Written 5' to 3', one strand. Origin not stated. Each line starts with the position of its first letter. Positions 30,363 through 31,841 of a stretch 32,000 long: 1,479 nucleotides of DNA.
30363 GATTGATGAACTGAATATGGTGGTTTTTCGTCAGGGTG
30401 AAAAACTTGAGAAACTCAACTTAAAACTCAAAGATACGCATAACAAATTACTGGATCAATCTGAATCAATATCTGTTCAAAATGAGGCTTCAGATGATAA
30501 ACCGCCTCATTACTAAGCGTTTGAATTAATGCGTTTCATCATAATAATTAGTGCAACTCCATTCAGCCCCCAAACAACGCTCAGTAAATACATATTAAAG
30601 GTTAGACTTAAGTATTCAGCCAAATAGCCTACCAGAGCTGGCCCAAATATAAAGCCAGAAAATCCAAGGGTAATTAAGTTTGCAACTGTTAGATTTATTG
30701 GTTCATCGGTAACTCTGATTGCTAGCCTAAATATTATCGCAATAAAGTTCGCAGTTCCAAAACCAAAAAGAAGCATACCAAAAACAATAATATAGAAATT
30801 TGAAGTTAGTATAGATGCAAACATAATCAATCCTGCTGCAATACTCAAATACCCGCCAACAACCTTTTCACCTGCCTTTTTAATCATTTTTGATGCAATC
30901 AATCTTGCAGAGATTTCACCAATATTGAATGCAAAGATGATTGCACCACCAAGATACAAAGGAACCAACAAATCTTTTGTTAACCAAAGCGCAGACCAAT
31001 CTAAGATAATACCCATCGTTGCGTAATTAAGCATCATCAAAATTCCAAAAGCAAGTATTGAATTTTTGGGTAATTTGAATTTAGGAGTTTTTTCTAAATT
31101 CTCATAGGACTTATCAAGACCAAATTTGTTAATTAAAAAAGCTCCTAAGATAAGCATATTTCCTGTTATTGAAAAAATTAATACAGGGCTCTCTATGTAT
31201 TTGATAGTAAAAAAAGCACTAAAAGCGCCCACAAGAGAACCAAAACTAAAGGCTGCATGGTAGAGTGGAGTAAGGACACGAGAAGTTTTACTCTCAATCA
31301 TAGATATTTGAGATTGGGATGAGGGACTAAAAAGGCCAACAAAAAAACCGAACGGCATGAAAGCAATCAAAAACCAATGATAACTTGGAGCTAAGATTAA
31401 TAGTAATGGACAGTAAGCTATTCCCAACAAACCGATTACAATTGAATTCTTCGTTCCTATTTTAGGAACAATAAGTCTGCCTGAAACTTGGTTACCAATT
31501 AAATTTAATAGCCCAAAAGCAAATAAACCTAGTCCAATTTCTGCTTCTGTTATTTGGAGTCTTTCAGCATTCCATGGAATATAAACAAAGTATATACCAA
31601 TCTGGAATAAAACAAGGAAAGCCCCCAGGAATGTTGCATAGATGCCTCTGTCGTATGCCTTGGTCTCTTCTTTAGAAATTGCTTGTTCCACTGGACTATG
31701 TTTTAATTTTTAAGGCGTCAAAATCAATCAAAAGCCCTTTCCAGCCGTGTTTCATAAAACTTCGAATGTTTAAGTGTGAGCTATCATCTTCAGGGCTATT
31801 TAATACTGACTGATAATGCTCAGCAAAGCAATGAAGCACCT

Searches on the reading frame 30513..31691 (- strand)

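Call 26: search_protein_families(library=pfam, proteins=[window:30513-31691:-])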
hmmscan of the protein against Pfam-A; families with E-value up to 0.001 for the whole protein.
window:30513-31691:- (392 aa): 1 family
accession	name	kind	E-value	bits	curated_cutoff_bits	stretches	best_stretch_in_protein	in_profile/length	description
PF07690.21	MFS_1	-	1.9e-19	70.3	33.4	1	21-325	2-320/347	Major Facilitator Superfamily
